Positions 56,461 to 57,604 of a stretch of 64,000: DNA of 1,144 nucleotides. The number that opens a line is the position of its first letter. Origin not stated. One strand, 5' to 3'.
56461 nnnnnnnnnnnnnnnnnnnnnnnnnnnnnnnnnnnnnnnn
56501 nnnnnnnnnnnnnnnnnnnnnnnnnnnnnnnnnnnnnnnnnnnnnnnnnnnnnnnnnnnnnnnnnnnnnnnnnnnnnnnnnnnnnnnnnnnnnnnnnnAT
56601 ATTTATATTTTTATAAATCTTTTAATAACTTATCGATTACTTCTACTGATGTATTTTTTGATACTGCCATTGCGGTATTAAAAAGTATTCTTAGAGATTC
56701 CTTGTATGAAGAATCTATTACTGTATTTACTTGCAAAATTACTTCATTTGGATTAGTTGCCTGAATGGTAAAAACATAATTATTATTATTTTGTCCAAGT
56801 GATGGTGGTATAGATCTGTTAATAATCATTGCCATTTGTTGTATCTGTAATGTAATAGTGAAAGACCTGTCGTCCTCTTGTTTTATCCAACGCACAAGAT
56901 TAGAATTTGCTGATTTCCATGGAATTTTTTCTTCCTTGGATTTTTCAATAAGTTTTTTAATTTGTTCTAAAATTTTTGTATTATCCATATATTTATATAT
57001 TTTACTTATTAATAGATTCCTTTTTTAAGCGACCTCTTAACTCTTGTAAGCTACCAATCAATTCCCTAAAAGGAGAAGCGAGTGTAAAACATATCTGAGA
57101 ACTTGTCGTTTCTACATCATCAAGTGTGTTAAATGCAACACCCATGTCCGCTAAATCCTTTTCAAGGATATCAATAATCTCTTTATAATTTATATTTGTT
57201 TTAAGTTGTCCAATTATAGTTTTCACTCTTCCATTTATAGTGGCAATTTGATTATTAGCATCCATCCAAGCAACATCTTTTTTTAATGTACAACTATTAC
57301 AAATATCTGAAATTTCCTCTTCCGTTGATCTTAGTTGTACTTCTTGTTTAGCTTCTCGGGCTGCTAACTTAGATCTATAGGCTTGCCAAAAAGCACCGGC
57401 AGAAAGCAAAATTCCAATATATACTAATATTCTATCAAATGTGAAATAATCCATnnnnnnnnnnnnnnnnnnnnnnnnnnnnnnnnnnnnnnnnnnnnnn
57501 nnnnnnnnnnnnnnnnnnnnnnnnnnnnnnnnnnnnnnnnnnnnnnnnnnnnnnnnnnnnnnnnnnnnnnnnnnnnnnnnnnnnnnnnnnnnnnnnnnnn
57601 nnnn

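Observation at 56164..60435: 4.2-kb accessory block inserted between grpE and dnaK, with three small proteins co-transcribed with dnaK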

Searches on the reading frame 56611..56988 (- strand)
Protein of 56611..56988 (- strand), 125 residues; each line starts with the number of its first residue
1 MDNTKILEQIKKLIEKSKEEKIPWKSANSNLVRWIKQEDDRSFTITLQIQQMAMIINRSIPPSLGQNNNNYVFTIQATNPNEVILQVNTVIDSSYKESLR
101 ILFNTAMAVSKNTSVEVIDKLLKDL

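Call 4: search_protein_families(library=pfam, proteins=[window:56611-56988:-], max_evalue=0.1)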
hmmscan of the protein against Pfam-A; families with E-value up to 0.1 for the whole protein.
window:56611-56988:- (125 aa): 1 family
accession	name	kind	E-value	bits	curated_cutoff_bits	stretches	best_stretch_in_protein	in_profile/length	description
PF25748.1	Herpes_ORF30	-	0.061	13.3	27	1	52-115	103-168/210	Ictalurid herpesvirus ORF30 protein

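Call 20: search_protein_families(library=ncbifam, proteins=[window:56611-56988:-], max_evalue=0.1)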
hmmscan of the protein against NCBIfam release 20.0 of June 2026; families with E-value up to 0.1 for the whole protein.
window:56611-56988:- (125 aa): 2 families
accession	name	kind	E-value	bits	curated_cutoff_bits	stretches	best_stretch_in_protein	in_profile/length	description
NF011800.0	PRK15265.1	equivalog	0.067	13.4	195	1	52-108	32-85/141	subtilase cytotoxin subunit B-like protein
TIGR01990.1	bPGM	equivalog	0.095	12.7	189.4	0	21-121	31-124/187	beta-phosphoglucomutase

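Call 21: search_protein_families(library=phrogs, proteins=[window:56611-56988:-], max_evalue=0.1)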
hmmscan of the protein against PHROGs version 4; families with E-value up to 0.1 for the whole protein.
window:56611-56988:- (125 aa): 0 families

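Call 37: find_homologous_proteins(query=window:56611-56988:-, max_evalue=0.001)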
Query window:56611-56988:- (125 aa): 7 proteins with E <= 0.001 among 12 candidates.
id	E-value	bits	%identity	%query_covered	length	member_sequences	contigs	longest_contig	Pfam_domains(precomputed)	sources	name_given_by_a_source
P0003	2.9e-71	254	100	100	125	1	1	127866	-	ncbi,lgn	ncbi:MAG: hypothetical protein V4439_03050 [Patescibacteria group bacterium]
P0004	2.2e-34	136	54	100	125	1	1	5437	-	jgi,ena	-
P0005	7.5e-33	131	54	100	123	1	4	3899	-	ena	-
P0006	9.2e-32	127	56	100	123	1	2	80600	-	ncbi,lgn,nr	ncbi:MAG: hypothetical protein NTZ87_02315 [Candidatus Nomurabacteria bacterium]|nr:hypothetical pro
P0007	3.3e-31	125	57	100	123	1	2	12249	-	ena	-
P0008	6.2e-31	124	54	100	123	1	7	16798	-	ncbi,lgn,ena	-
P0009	2.1e-30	123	56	100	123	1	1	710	-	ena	-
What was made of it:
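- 56611..56988 (-): sp125: a soluble alpha/beta protein that always follows an sp150 homolog. Seven clusters, including the window's own, among 5.8 billion protein clusters, the other six 54-57% identical (call 37).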

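Call 39: find_encoding_contigs(protein=P0008, flank=6000, max_places=3)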
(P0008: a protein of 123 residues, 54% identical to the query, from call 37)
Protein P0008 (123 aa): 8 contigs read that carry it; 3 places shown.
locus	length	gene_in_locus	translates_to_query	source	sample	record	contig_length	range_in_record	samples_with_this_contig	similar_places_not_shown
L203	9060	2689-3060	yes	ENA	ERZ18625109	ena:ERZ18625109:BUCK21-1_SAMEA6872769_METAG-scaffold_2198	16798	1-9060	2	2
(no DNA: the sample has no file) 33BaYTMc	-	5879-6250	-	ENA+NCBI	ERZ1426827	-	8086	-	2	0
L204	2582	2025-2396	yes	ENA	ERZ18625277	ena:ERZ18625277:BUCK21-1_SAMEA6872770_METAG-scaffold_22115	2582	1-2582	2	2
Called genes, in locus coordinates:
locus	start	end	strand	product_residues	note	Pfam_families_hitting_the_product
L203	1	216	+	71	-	?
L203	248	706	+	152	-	PF00380:Ribosomal_S9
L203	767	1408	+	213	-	PF01025:GrpE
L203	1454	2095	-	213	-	PF20803:PaaX_M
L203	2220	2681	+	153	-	-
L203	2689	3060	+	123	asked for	-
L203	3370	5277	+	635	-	PF00012:HSP70, PF06723:MreB_Mbl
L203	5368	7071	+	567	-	-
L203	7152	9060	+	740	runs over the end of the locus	-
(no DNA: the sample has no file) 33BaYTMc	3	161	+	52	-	?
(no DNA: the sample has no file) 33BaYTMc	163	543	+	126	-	PF00416:Ribosomal_S13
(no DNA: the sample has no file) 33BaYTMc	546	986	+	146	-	PF00411:Ribosomal_S11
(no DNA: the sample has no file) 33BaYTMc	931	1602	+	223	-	PF00163:Ribosomal_S4, PF01479:S4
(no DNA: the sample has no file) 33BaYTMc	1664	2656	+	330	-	PF01193:RNA_pol_L, PF01000:RNA_pol_A_bac, PF03118:RNA_pol_A_CTD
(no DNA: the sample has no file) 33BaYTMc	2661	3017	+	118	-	PF01196:Ribosomal_L17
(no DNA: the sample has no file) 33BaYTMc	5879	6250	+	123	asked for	-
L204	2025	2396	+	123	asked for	-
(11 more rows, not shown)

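Call 40: find_encoding_contigs(protein=P0007, flank=6000, max_places=3)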
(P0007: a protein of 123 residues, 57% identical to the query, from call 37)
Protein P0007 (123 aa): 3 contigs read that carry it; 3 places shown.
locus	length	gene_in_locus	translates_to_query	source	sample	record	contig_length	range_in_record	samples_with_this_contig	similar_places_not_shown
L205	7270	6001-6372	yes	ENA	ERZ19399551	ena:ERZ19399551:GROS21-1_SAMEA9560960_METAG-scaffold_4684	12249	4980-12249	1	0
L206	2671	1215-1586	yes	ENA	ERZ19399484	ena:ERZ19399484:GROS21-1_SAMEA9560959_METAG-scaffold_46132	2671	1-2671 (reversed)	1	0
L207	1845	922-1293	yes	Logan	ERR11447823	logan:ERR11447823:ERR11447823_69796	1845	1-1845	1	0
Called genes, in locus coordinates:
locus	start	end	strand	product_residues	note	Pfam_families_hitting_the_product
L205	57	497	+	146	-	PF00411:Ribosomal_S11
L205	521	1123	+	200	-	PF00163:Ribosomal_S4, PF01479:S4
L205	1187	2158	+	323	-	PF01193:RNA_pol_L, PF01000:RNA_pol_A_bac, PF03118:RNA_pol_A_CTD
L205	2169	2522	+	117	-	PF01196:Ribosomal_L17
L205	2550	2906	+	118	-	PF00572:Ribosomal_L13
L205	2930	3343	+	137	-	PF00380:Ribosomal_S9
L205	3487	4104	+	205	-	PF01025:GrpE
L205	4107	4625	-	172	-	PF20803:PaaX_M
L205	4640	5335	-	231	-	PF01797:Y1_Tnp (weak)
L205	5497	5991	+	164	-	-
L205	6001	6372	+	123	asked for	-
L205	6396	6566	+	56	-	-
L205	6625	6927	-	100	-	PF01795:Methyltransf_5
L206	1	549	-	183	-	?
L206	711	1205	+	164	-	-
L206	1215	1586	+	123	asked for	-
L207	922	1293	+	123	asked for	-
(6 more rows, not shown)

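Call 41: find_encoding_contigs(protein=P0004, flank=6000, max_places=3)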
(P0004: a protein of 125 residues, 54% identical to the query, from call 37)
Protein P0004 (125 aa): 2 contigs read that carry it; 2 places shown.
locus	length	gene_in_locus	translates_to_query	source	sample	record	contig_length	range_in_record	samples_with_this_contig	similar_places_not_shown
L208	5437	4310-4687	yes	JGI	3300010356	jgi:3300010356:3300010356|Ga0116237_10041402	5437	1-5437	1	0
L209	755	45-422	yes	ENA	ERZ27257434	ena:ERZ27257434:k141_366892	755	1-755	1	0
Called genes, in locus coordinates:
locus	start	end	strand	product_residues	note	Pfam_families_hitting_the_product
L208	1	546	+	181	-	?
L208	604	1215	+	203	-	PF01025:GrpE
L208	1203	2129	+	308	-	-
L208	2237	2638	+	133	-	PF00903:Glyoxalase, PF22677:Ble-like_N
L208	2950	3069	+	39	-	-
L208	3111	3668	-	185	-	PF20803:PaaX_M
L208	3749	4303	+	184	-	-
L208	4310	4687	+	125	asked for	-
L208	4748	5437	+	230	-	?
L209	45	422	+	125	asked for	-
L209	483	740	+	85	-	PF00012:HSP70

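Call 67: predict_structure(alignment_id=A2)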
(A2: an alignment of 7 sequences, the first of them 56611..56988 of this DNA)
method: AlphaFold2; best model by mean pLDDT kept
length: 125 residues; sequences in the alignment: 7
mean_pLDDT: 81.0   pTM: 0.72
mean pLDDT of the five models: 81.0, 77.8, 73.7, 73.3, 60.2
residues with pLDDT >= 90: 61; 70-90: 34; 50-70: 20; < 50: 10
segments of 3 or more residues with pLDDT < 50: 54-57, 61-66
pLDDT, mean of each block of 10 residues (from residue 1): 86 93 87 89 91 54 57 89 91 92 91 60 67
secondary structure, 60 per line:
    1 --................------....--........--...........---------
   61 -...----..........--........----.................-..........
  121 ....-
elements in order: H3-18 E25-28 E31-38 E41-51 E69-78 E81-88 H93-109 H113-124
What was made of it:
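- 56611..56988 (-): The AF2 model has pLDDT 81 and pTM 0.72 (call 67).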

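Call 69: fold_search(model_id=the predicted structure, library=pdb)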
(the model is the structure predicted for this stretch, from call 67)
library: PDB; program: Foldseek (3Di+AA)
matches with E <= 10: 483; with E <= 0.001: 0
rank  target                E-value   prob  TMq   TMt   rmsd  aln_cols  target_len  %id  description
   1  4zhx_C                7.3e-02  0.44  0.26  0.09  11.4       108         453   14  Novel binding site for allosteric activation of AMPK (released 2016-03-09)
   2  5ezv_C                1.1e-01  0.41  0.28  0.10   9.9       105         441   14  X-ray crystal structure of AMP-activated protein kinase alpha-2/alpha-1 RIM chimaera (alpha-2(1-347)/alpha-1(349-401)/ (released 2016-03-09)
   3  7myj_A                1.2e-01  0.38  0.27  0.10  11.2       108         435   15  Structure of full length human AMPK (a2b1g1) in complex with a small molecule activator MSG011 (released 2022-06-29)
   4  4eak_A                1.3e-01  0.47  0.28  0.35   9.9       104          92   12  Co-crystal structure of an AMPK core with ATP (released 2012-06-06)
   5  6b2e_A                1.4e-01  0.38  0.28  0.10  11.4       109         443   13  Structure of full length human AMPK (a2b2g1) in complex with a small molecule activator SC4. (released 2018-04-25)
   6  2v8q_A                1.5e-01  0.38  0.28  0.33  11.3       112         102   12  Crystal structure of the regulatory fragment of mammalian AMPK in complexes with AMP (released 2007-09-25)
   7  4cfe_C                1.5e-01  0.38  0.28  0.11  11.5       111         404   12  Structure of full length human AMPK in complex with a small molecule activator, a benzimidazole derivative (991) (released 2013-12-25)
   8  5ezv_A                1.6e-01  0.33  0.26  0.10  11.2       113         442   13  X-ray crystal structure of AMP-activated protein kinase alpha-2/alpha-1 RIM chimaera (alpha-2(1-347)/alpha-1(349-401)/ (released 2016-03-09)
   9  5wi2_A                1.7e-01  0.33  0.26  0.32  10.5       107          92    6  Crystal structure of the KA1 domain from human Chk1 (released 2017-10-04)
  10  8bik_D                1.8e-01  0.38  0.28  0.10  11.1       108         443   11  Crystal structure of human AMPK heterotrimer in complex with allosteric activator C455 (released 2024-05-15)
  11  6yfa_AA               1.8e-01  0.35  0.25  0.20  10.7        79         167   11  Virus-like particle of bacteriophage AVE015 (released 2020-09-02)
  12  4cfe_A                1.8e-01  0.35  0.28  0.10  11.2       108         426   13  Structure of full length human AMPK in complex with a small molecule activator, a benzimidazole derivative (991) (released 2013-12-25)
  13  5wi2_B                1.9e-01  0.54  0.24  0.31   7.4        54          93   17  Crystal structure of the KA1 domain from human Chk1 (released 2017-10-04)
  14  7myj_C                1.9e-01  0.28  0.26  0.09  11.1       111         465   12  Structure of full length human AMPK (a2b1g1) in complex with a small molecule activator MSG011 (released 2022-06-29)
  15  4qfr_A                2.1e-01  0.35  0.28  0.12  11.0       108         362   11  Structure of AMPK in complex with Cl-A769662 activator and STAUROSPORINE inhibitor (released 2014-08-06)
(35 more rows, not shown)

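Call 89: search_solved_structures(query=A2, max_evalue=1)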
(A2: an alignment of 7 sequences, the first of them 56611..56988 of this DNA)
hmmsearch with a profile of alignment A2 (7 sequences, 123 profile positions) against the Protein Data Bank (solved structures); distinct sequences matched with E-value up to 1: 3.
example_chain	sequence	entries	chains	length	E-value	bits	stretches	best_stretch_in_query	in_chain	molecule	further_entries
3t91_A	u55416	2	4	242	0.82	12.8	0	6-77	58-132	Stage II sporulation protein E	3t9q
5mqh_A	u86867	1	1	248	0.86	12.8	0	6-77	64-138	Serine phosphatase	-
3bem_A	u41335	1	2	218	0.97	12.6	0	42-109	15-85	Putative NAD(P)H nitroreductase ydfN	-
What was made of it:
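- Tried and rejected: The sp125 profile gave nothing (call 89).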

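Call 90: search_protein_families(library=padloc, proteins=[window:56611-56988:-], max_evalue=0.01)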
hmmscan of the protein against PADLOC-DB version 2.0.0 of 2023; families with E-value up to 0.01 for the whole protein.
window:56611-56988:- (125 aa): 0 families

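Call 94: fold_search(model_id=the predicted structure, library=viral)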
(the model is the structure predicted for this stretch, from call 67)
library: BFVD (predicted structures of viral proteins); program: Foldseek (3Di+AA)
matches with E <= 10: 990; with E <= 0.001: 0
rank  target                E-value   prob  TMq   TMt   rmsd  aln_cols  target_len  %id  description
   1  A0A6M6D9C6            1.2e-02  0.99  0.43  0.51   9.5       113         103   13  (no name in the UniProt tables at hand)
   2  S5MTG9                1.7e-02  0.98  0.35  0.41  11.3        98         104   12  Uncharacterized protein [Bacillus phage Shanette]
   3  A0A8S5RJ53            2.0e-02  0.95  0.40  0.38  13.1       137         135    9  Uncharacterized protein [virus sp. ctML55]
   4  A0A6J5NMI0            2.1e-02  0.99  0.33  0.54   6.4        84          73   12  Uncharacterized protein [uncultured Caudovirales phage]
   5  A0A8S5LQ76            2.4e-02  0.99  0.37  0.47   8.7        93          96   10  Uncharacterized protein [Myoviridae sp. ct0f722]
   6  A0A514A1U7            2.9e-02  0.69  0.33  0.32  10.4       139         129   11  Uncharacterized protein [Aeromonas phage LAh10]
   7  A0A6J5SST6            3.3e-02  0.77  0.29  0.33   6.2        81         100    5  Uncharacterized protein [uncultured Caudovirales phage]
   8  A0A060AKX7            3.5e-02  0.66  0.28  0.31  14.9       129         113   10  Uncharacterized protein [Staphylococcus phage 6ec]
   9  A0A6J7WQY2            4.4e-02  0.92  0.34  0.48   5.8        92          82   11  Uncharacterized protein [uncultured Caudovirales phage]
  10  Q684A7                4.4e-02  0.84  0.33  0.28   5.3        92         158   15  (no name in the UniProt tables at hand)
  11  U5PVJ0                5.0e-02  0.44  0.27  0.22   9.2       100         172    9  Uncharacterized protein [Bacillus phage BigBertha]
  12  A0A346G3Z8            5.3e-02  0.57  0.28  0.19  15.1        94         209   14  (no name in the UniProt tables at hand)
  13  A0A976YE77            5.3e-02  0.51  0.27  0.27   7.8       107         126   13  (no name in the UniProt tables at hand)
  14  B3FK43                5.7e-02  0.41  0.21  0.27  12.5       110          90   14  Uncharacterized protein [Pseudomonas phage 201phi2-1]
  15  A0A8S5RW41            6.0e-02  0.75  0.35  0.34   9.3       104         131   14  Uncharacterized protein [Siphoviridae sp. ctHip2]
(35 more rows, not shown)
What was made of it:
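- Tried and rejected: The sp125 model (pLDDT 81) against PDB and the viral structure library: best E 0.07 and 0.012, TM below 0.45, so rejected as uninformative (calls 69, 94).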

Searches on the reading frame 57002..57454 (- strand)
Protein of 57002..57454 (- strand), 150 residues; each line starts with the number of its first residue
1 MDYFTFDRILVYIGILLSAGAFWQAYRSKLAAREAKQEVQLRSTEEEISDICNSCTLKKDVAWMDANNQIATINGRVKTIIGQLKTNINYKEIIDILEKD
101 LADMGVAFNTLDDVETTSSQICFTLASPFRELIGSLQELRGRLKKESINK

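Call 4: search_protein_families(library=pfam, proteins=[window:57002-57454:-], max_evalue=0.1)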
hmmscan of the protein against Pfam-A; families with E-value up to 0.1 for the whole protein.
window:57002-57454:- (150 aa): 1 family
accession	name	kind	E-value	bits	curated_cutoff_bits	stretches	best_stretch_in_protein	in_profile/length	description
PF10239.14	DUF2465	-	0.093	12.5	30.5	0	28-94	103-167/302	Protein of unknown function (DUF2465)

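Call 20: search_protein_families(library=ncbifam, proteins=[window:57002-57454:-], max_evalue=0.1)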
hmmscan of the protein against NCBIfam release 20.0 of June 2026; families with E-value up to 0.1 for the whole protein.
window:57002-57454:- (150 aa): 1 family
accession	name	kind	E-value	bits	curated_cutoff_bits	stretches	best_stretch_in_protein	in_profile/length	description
NF037954.1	het_cyst_PatD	equivalog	0.0029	18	50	1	36-94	57-114/116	heterocyst frequency control protein PatD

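Call 21: search_protein_families(library=phrogs, proteins=[window:57002-57454:-], max_evalue=0.1)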
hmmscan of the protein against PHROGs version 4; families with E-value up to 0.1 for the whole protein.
window:57002-57454:- (150 aa): 5 families
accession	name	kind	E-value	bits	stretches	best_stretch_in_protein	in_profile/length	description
phrog_23446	-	unknown function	0.00065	20.7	1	22-111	90-177/186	-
phrog_2658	-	other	0.0046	18.2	0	2-37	5-41/126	hol-like chemotaxis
phrog_5820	-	unknown function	0.044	14.4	1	27-84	90-132/200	-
phrog_23736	-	unknown function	0.069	14.2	0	85-120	8-43/108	-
phrog_7599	-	unknown function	0.086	14.3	0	19-110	2-86/95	-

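Call 35: find_encoding_contigs(protein=window:57002-57454:-, flank=10000, max_places=6)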
Protein window:57002-57454:- (150 aa): 1 contig read that carries it; 1 place shown.
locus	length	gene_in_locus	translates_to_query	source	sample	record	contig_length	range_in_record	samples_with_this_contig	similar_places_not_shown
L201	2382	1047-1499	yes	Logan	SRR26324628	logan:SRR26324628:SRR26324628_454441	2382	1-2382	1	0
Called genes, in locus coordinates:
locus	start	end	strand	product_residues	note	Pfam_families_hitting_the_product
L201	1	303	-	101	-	?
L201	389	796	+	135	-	-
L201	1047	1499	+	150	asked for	-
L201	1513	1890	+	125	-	-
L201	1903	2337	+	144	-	-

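Call 86: search_protein_representatives(protein=window:57002-57454:-)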
Query: 150 residues. Proteins with E-value up to 0.001 (for the whole library): 20; up to 1e-10: 2; up to 1e-30: 1. The best 20 are listed.
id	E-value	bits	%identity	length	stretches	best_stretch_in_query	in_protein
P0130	3.7e-39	150.0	35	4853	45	29-87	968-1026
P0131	3.0e-28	114.7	45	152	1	8-148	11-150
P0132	1.9e-09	53.9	35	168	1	9-150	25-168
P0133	2.5e-09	53.4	30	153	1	1-143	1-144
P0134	1.9e-08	50.6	31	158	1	11-144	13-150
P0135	5.8e-07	45.8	30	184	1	4-148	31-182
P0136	5.9e-07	45.8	36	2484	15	60-88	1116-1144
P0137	1.5e-06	44.5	30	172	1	12-149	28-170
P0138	5.0e-06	42.7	35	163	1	14-150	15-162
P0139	7.3e-06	42.2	35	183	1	24-148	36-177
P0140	8.3e-06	42.0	25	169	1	6-149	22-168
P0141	8.1e-05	38.8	35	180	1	4-101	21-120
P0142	1.6e-04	37.9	35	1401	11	48-83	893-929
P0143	2.0e-04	37.5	28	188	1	12-114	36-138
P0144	2.6e-04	37.2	31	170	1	8-148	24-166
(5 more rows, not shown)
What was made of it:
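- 57002..57454 (-): sp150: an N-terminal transmembrane helix followed by a helical, coiled-coil-like domain. It is the first gene of the transcription unit. About 15 representative clusters exist among 1.84 billion representative proteins (call 86).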

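Call 88: search_solved_structures(query=A4, max_evalue=1)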
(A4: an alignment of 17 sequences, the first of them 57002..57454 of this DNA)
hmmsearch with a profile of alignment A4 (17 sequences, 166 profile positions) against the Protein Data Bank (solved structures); distinct sequences matched with E-value up to 1: 196 (the best 60 are shown).
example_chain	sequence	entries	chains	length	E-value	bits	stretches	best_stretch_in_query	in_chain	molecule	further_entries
7zr2_A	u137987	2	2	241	2.5e-06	30.6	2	97-160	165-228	Spike protein S2',Chimeric protein mimic of SARS-CoV-2 Spike HR1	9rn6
7wxz_A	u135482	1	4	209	2.9e-05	27.2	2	97-160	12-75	Spike protein S2'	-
8a3k_UNK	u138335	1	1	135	4.2e-05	26.6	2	71-122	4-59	sc-apCC-4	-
2bez_C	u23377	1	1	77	0.00022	24.3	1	97-160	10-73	Spike glycoprotein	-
5zvm_A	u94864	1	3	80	0.00029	23.9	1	97-160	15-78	Spike glycoprotein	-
1wyy_A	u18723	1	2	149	0.00039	23.5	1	97-160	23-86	E2 Glycoprotein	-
9y6s_6o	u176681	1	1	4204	0.0014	21.7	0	72-130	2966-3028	Putative dynein heavy chain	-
6m3w_A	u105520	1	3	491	0.011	18.7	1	97-160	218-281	Spike glycoprotein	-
5yl9_A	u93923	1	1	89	0.014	18.5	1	84-158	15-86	Spike glycoprotein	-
8zy7_A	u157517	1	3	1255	0.015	18.4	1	97-160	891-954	Spike glycoprotein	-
8tc1_A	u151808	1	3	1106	0.016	18.3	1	97-160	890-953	Spike glycoprotein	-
8tc0_A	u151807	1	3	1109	0.016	18.2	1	97-160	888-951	Spike glycoprotein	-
8tc5_A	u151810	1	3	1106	0.02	18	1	97-160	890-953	Spike glycoprotein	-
7rzu_A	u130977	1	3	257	0.021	17.8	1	98-160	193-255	SARS-CoV-2 HR1 A942S linked to a scaffold,Spike protein S2'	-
8fa1_A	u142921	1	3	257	0.025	17.6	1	98-160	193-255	Ferritin, Dps family protein and Spike protein S2' chimera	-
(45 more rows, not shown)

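Call 90: search_protein_families(library=padloc, proteins=[window:57002-57454:-], max_evalue=0.01)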
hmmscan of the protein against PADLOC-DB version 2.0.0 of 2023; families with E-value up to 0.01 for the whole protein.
window:57002-57454:- (150 aa): 1 family
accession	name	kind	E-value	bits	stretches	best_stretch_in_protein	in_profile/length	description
PDLC02777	SspC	-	0.0043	13.2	1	65-146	902-975/1097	SspC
